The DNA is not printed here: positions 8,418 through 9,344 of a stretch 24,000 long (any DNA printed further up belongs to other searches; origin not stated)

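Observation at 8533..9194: Near-consensus iron box directly in front of an uncharacterised PPOX/FDOR-type flavoprotein gene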

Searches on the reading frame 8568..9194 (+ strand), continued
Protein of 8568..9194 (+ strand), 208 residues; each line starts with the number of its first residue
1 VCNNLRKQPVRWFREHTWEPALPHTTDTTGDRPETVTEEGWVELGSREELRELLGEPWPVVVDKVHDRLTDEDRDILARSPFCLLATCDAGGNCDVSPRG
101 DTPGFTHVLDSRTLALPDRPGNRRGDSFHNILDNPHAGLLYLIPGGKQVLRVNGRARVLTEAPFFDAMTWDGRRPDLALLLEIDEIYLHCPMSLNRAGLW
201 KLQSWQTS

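Call 70: find_encoding_contigs(protein=P0129, flank=6000, max_places=2)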
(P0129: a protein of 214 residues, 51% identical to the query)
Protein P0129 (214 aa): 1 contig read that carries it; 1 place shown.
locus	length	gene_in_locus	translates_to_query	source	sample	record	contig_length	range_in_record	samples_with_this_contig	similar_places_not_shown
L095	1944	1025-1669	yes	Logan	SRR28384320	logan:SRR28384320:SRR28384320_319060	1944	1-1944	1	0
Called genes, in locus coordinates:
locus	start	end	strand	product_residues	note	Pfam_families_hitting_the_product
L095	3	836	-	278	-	?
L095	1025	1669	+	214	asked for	PF01243:PNPOx_N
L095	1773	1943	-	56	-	?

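Call 75: list_cluster_members(proteins=[P0126, P0130, P0134, P0139, P0143, P0145, P0146, P0150, P0156, P0164])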
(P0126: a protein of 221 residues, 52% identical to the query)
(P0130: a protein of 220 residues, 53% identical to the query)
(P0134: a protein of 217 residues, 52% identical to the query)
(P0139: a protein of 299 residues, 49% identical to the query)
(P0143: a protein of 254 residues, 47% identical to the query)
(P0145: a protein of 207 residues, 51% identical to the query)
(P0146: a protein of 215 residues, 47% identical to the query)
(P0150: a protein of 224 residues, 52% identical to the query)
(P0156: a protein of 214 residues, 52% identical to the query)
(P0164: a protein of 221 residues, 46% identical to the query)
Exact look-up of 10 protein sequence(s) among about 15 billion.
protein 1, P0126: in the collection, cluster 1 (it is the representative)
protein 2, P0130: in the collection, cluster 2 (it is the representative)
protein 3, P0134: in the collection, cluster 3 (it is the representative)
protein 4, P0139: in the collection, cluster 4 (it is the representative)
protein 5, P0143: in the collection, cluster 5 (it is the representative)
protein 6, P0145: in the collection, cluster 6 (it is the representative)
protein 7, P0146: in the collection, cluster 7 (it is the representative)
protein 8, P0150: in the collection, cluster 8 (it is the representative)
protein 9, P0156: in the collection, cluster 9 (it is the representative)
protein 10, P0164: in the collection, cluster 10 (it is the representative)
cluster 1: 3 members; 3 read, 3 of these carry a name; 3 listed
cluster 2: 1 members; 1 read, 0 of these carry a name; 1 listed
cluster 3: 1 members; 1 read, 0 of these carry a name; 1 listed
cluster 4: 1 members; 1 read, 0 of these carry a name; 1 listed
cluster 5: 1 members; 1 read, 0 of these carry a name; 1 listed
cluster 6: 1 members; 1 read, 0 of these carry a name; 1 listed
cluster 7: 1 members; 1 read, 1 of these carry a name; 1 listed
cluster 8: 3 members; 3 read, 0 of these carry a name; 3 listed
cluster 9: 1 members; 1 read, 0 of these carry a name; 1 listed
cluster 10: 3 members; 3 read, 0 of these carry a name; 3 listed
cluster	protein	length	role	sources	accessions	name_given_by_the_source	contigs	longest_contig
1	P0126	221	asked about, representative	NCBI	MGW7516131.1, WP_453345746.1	MSMEG_1061 family FMN-dependent PPOX-type flavoprotein [Streptomyces sp. NPDC054796]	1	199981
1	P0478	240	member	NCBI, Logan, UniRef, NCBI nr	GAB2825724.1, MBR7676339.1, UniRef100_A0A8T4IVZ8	pyridoxamine 5'-phosphate oxidase family protein [Streptomyces daliensis] | Pyridoxamine 5'-phosphate oxidase family protein n=1 Tax=Streptomyces daliensis ...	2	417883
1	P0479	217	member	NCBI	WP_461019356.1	MSMEG_1061 family FMN-dependent PPOX-type flavoprotein [Streptomyces daliensis]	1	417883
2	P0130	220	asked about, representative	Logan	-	-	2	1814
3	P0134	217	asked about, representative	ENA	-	-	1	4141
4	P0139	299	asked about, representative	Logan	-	-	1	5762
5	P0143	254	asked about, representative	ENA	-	-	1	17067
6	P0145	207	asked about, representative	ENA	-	-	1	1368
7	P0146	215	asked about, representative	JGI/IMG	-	uncharacterized protein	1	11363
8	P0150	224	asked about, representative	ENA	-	-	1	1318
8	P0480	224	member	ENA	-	-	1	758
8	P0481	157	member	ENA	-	-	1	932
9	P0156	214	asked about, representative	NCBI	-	-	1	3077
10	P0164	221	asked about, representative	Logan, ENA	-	-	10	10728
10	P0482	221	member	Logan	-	-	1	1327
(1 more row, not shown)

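Call 82: search_protein_families(library=pfam, proteins=[P0157, P0172, P0192, P0248, P0213, P0255, P0139, P0201, P0184, P0262], max_evalue=0.001)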
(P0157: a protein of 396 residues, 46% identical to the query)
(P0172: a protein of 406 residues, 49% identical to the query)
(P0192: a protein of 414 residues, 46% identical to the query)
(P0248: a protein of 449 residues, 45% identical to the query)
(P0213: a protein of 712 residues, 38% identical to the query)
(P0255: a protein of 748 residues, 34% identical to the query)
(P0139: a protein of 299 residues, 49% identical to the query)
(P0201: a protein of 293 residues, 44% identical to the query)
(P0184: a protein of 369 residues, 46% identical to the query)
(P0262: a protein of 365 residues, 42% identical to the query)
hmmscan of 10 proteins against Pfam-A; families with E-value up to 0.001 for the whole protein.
P0157 (396 aa): 4 families
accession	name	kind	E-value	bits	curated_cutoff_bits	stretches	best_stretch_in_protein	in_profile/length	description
PF01243.27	PNPOx_N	-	5e-15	56.4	28.1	1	221-319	2-85/120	Pyridoxamine 5'-phosphate oxidase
PF00583.31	Acetyltransf_1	-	4.5e-11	43.5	20.7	1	29-147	5-115/116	Acetyltransferase (GNAT) family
PF13673.13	Acetyltransf_10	-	1.3e-07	32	23.6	1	31-161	4-120/128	Acetyltransferase (GNAT) domain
PF13508.13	Acetyltransf_7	-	3.5e-07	30.9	27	1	58-147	3-81/84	Acetyltransferase (GNAT) domain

P0172 (406 aa): 2 families
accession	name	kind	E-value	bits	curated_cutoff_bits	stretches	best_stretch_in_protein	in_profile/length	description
PF01965.30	DJ-1_PfpI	-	1.1e-27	97.3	26.6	1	4-163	4-164/165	DJ-1/PfpI family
PF01243.27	PNPOx_N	-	1.2e-16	61.6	28.1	1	235-328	7-85/120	Pyridoxamine 5'-phosphate oxidase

P0192 (414 aa): 3 families
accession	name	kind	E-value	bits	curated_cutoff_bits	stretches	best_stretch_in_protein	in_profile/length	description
PF01243.27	PNPOx_N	-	3.7e-18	66.5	28.1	1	251-351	1-85/120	Pyridoxamine 5'-phosphate oxidase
PF00005.33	ABC_tran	-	2.9e-11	44.5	25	1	8-128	14-137/137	ABC transporter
PF13191.12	AAA_16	-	0.00014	22.8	32.6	1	4-127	23-142/167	AAA ATPase domain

P0248 (449 aa): 5 families
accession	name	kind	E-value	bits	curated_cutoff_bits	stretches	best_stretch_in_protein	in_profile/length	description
PF00005.33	ABC_tran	-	6.4e-29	101.7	25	1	19-167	2-137/137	ABC transporter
PF01243.27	PNPOx_N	-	7.4e-12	46.1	28.1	1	295-392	2-83/120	Pyridoxamine 5'-phosphate oxidase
PF13304.12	AAA_21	-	1.1e-07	32.7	27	1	30-52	1-23/304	AAA domain, putative AbiEii toxin, Type IV TA system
PF02463.25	SMC_N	-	2.2e-05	24.5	40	0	131-183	135-185/220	RecF/RecN/SMC N terminal domain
PF09818.15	ABC_ATPase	-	0.00018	21.1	23.2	0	9-49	63-100/283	P-loop domain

P0213 (712 aa): 4 families
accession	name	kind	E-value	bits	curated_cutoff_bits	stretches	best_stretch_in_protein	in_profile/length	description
PF00175.26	NAD_binding_1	-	2.1e-20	73.8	22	1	481-589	1-108/109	Oxidoreductase NAD-binding domain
PF00111.32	Fer2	-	4.9e-13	49.3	21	1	636-700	10-75/77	2Fe-2S iron-sulfur cluster binding domain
PF01243.27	PNPOx_N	-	1.3e-09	38.8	28.1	1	168-281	4-115/120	Pyridoxamine 5'-phosphate oxidase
PF00970.30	FAD_binding_6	-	3.1e-08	34.3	21.1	1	401-470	26-97/99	Oxidoreductase FAD-binding domain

P0255 (748 aa): 5 families
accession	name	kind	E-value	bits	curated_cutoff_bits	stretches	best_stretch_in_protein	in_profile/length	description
PF00175.26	NAD_binding_1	-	3.5e-21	76.3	22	1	492-600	1-108/109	Oxidoreductase NAD-binding domain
PF00970.30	FAD_binding_6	-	2.6e-11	44.2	21.1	1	386-479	2-97/99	Oxidoreductase FAD-binding domain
PF00111.32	Fer2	-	5.4e-10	39.5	21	1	646-711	10-76/77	2Fe-2S iron-sulfur cluster binding domain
PF01243.27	PNPOx_N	-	2.7e-07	31.4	28.1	1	180-274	6-85/120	Pyridoxamine 5'-phosphate oxidase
PF08030.17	NAD_binding_6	-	3.5e-05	24.3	22.2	1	489-556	3-77/156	Ferric reductase NAD binding domain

P0139 (299 aa): 1 family
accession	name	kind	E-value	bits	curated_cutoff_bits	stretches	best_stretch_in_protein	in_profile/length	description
PF01243.27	PNPOx_N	-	9.8e-17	61.9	28.1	1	126-239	2-113/120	Pyridoxamine 5'-phosphate oxidase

P0201 (293 aa): 2 families
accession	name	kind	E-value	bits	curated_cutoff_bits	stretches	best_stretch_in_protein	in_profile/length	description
PF01243.27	PNPOx_N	-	4.7e-17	62.9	28.1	1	119-240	1-120/120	Pyridoxamine 5'-phosphate oxidase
PF07883.17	Cupin_2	-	3.6e-11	43.1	27.2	1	3-66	5-66/70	Cupin domain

P0184 (369 aa): 4 families
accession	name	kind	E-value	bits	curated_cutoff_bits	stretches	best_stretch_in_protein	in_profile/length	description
PF01243.27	PNPOx_N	-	8.1e-17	62.2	28.1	1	29-150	1-120/120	Pyridoxamine 5'-phosphate oxidase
PF00583.31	Acetyltransf_1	-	7.3e-10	39.6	20.7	1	246-336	28-116/116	Acetyltransferase (GNAT) family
PF13673.13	Acetyltransf_10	-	9.8e-09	35.7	23.6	1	262-344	40-115/128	Acetyltransferase (GNAT) domain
PF13508.13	Acetyltransf_7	-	1.4e-08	35.5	27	1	264-337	14-83/84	Acetyltransferase (GNAT) domain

P0262 (365 aa): 1 family
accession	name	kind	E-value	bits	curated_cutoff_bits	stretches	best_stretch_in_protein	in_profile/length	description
PF01243.27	PNPOx_N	-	5.2e-14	53.1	28.1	1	77-173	4-85/120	Pyridoxamine 5'-phosphate oxidase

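Call 83: search_protein_families(library=ncbifam, proteins=[P0192, P0248, P0213, P0255], max_evalue=0.00001)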
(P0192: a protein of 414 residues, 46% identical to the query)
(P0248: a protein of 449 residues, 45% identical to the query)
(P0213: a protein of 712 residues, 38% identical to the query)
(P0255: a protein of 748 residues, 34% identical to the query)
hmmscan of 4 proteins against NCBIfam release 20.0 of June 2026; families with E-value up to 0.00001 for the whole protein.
P0192 (414 aa): 153 families (the best 25 are shown)
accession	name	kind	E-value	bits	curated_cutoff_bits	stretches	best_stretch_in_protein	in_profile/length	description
TIGR04025.1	PPOX_FMN_DR2398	subfamily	5.8e-64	214.9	170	1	230-406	1-176/197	MSMEG_1061 family FMN-dependent PPOX-type flavoprotein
NF007606.0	PRK10253.1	equivalog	9.1e-59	199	497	1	6-220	34-264/266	iron-enterobactin ABC transporter ATP-binding protein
NF008409.0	PRK11231.1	equivalog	1.5e-53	181.8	375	1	8-215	31-253/255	Fe(3+) dicitrate ABC transporter ATP-binding protein FecE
NF010068.0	PRK13548.1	equivalog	6.8e-43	146.6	261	1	7-216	33-259/261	heme ABC transporter ATP-binding protein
NF007863.0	PRK10575.1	equivalog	4.2e-37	127.9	433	1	9-213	41-261/265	Fe3+-hydroxamate ABC transporter ATP-binding protein FhuC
TIGR03873.1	F420-0_ABC_ATP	hypoth_equivalog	1.4e-36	126.1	372.4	1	7-214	29-251/256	putative F420-0 ABC transporter ATP-binding protein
NF007082.0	PRK09536.1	equivalog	2.6e-36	125.6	537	1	10-244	34-263/402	corrinoid ABC transporter ATPase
NF052485.1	sider_ATP_EitC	equivalog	1.9e-28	99.5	485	1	10-203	33-238/251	siderophore ABC transporter ATP-binding protein EitC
NF053840.1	MnTportMntADein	equivalog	5.9e-23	81.7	400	1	78-197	112-229/240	manganese ABC transporter ATP-binding protein MntA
TIGR03771.1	anch_rpt_ABC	equivalog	7.5e-23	81.4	268.8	1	78-199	92-211/223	anchored repeat-type ABC transporter ATP-binding subunit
TIGR02315.1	ABC_phnC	equivalog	9.5e-23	80.9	266.1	1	84-192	130-238/243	phosphonate ABC transporter ATP-binding protein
TIGR04521.1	ECF_ATPase_2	equivalog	2.8e-21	75.8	330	1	91-191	136-236/279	energy-coupling factor transporter ATPase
NF010067.0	PRK13547.1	equivalog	5.5e-21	75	374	1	81-216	127-271/272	heme ABC transporter ATP-binding protein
NF040873.1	AztA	equivalog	1.1e-20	74.1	220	1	7-169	20-188/191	zinc ABC transporter ATP-binding protein AztA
TIGR02770.1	nickel_nikD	equivalog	1.3e-19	70.6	318.7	1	99-186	125-212/230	nickel import ATP-binding protein NikD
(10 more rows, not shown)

P0248 (449 aa): 183 families (the best 25 are shown)
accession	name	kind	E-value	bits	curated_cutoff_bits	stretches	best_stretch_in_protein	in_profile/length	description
NF008409.0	PRK11231.1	equivalog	9.2e-95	316.8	375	1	1-254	1-253/255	Fe(3+) dicitrate ABC transporter ATP-binding protein FecE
NF007606.0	PRK10253.1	equivalog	2.2e-93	312.5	497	1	3-259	8-264/266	iron-enterobactin ABC transporter ATP-binding protein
NF007863.0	PRK10575.1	equivalog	3.5e-71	239.6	433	1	5-252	14-261/265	Fe3+-hydroxamate ABC transporter ATP-binding protein FhuC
NF007082.0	PRK09536.1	equivalog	3.4e-69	233.9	537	1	3-258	4-258/402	corrinoid ABC transporter ATPase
NF010068.0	PRK13548.1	equivalog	1.1e-68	231.1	261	1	2-255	5-259/261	heme ABC transporter ATP-binding protein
TIGR03873.1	F420-0_ABC_ATP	hypoth_equivalog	1.2e-67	227.9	372.4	1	3-253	2-251/256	putative F420-0 ABC transporter ATP-binding protein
NF052485.1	sider_ATP_EitC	equivalog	4.3e-56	190.1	485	1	1-247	1-243/251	siderophore ABC transporter ATP-binding protein EitC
TIGR04025.1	PPOX_FMN_DR2398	subfamily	5.4e-52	175.9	170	1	274-443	2-175/197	MSMEG_1061 family FMN-dependent PPOX-type flavoprotein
NF053840.1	MnTportMntADein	equivalog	9.5e-46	156.3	400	1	3-237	2-230/240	manganese ABC transporter ATP-binding protein MntA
NF010067.0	PRK13547.1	equivalog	5.1e-42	144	374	1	3-255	2-271/272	heme ABC transporter ATP-binding protein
NF040873.1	AztA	equivalog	1.3e-41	142.3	220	1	11-209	1-188/191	zinc ABC transporter ATP-binding protein AztA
TIGR02315.1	ABC_phnC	equivalog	4.8e-40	137.5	266.1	1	4-236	3-242/243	phosphonate ABC transporter ATP-binding protein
TIGR03771.1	anch_rpt_ABC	equivalog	8.2e-36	123.8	268.8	1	25-238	3-211/223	anchored repeat-type ABC transporter ATP-binding subunit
TIGR02857.1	CydD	equivalog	5.3e-34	118.1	435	1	2-212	321-529/529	thiol reductant ABC exporter subunit CydD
TIGR04520.1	ECF_ATPase_1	equivalog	6.6e-33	114.3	315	1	6-230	4-227/269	energy-coupling factor transporter ATPase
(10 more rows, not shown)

P0213 (712 aa): 23 families
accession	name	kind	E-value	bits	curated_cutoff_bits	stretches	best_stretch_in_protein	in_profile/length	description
TIGR04025.1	PPOX_FMN_DR2398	subfamily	4.8e-61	205.4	170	2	166-317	23-174/197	MSMEG_1061 family FMN-dependent PPOX-type flavoprotein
TIGR02160.1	PA_CoA_Oxy5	hypoth_equivalog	9.3e-60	202.3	420.8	1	379-707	3-349/352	1,2-phenylacetyl-CoA epoxidase subunit PaaE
NF007964.0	PRK10684.1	equivalog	2.2e-39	135.3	383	1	377-707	9-332/333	NADH oxidoreductase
NF058606.1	GlBtMonoRdsGbcB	equivalog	5.5e-36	124.2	500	1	384-708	20-361/362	glycine betaine monooxygenase reductase subunit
NF045803.1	MethMoxFADbindMmoC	equivalog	1e-33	116.6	500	1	399-607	134-340/343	aromatic/alkene monooxygenase hydroxylase FAD-binding subunit MmoC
NF040810.1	BenC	equivalog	2.2e-32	112.6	430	2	381-608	108-331/333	benzoate 1,2-dioxygenase electron transfer component BenC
NF009805.0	PRK13289.1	equivalog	1.8e-30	106.2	432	1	395-609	174-394/399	NO-inducible flavohemoprotein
NF008822.0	PRK11872.1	equivalog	3.1e-22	79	402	1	398-609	130-337/341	anthranilate 1,2-dioxygenase electron transfer component AntC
TIGR01941.1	nqrF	equivalog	1.9e-19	69.9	295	1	444-607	239-403/405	NADH:ubiquinone reductase (Na(+)-transporting) subunit F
NF004317.0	PRK05713.1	equivalog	6.2e-19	68.4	338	1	637-711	12-86/312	iron-sulfur-binding ferredoxin reductase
NF000796.0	PRK00054.1-1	equivalog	2.2e-15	56.6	224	1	379-530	5-142/254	dihydroorotate dehydrogenase electron transfer subunit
NF006220.0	PRK08345.1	subfamily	9.5e-15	54.6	395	1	403-602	41-246/294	cytochrome-c3 hydrogenase subunit gamma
TIGR02008.1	fdx_plant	subfamily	7.7e-14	51.3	81.15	1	629-708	10-89/97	ferredoxin [2Fe-2S]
TIGR02911.1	sulfite_red_B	equivalog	3.2e-11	42.8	288.6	1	382-603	10-220/261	anaerobic sulfite reductase subunit AsrB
NF040835.1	sulfhyd_HydG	equivalog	4.1e-11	42.7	650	1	404-602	49-243/292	NADPH-dependent hydrogenase/sulfhydrogenase 1 subunit gamma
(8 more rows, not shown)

P0255 (748 aa): 25 families
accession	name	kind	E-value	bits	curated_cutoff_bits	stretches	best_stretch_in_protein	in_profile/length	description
TIGR02160.1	PA_CoA_Oxy5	hypoth_equivalog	1.9e-61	207.9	420.8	1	385-713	3-344/352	1,2-phenylacetyl-CoA epoxidase subunit PaaE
TIGR04025.1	PPOX_FMN_DR2398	subfamily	2.5e-57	193.3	170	2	179-330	26-177/197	MSMEG_1061 family FMN-dependent PPOX-type flavoprotein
NF007964.0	PRK10684.1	equivalog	4.7e-42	144.1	383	1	383-713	9-328/333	NADH oxidoreductase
NF009805.0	PRK13289.1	equivalog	1.7e-40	139.2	432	1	382-621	153-395/399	NO-inducible flavohemoprotein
NF058606.1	GlBtMonoRdsGbcB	equivalog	7.1e-36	123.8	500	1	381-718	11-361/362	glycine betaine monooxygenase reductase subunit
NF040810.1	BenC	equivalog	3.8e-34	118.3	430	1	384-619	105-331/333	benzoate 1,2-dioxygenase electron transfer component BenC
NF045803.1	MethMoxFADbindMmoC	equivalog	7.2e-34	117.1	500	1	385-618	108-340/343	aromatic/alkene monooxygenase hydroxylase FAD-binding subunit MmoC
NF008822.0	PRK11872.1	equivalog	1.4e-23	83.5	402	1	385-621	108-338/341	anthranilate 1,2-dioxygenase electron transfer component AntC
TIGR01941.1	nqrF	equivalog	7.5e-19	67.9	295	1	452-619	238-404/405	NADH:ubiquinone reductase (Na(+)-transporting) subunit F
NF006220.0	PRK08345.1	subfamily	2.9e-18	66.1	395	1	394-610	23-243/294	cytochrome-c3 hydrogenase subunit gamma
NF005963.0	PRK08051.1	equivalog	2.7e-16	59.6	230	1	385-606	5-218/233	NAD(P)H-flavin reductase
NF040830.1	sulfhyd_ShyC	equivalog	7.1e-15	54.9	600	1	395-542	20-163/288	NAD(P)-dependent hydrogenase/sulfhydrogenase 2 subunit gamma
NF052252.1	flav_redu_LuxG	exception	1.8e-13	50.2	340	1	387-605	4-215/232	flavin mononucleotide reductase LuxG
NF041393.1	Frdxn_Halo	equivalog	8e-13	48.3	150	1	640-713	34-108/128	ferredoxin Fer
NF000796.0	PRK00054.1-1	equivalog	3.6e-12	46.1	224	1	383-541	3-142/254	dihydroorotate dehydrogenase electron transfer subunit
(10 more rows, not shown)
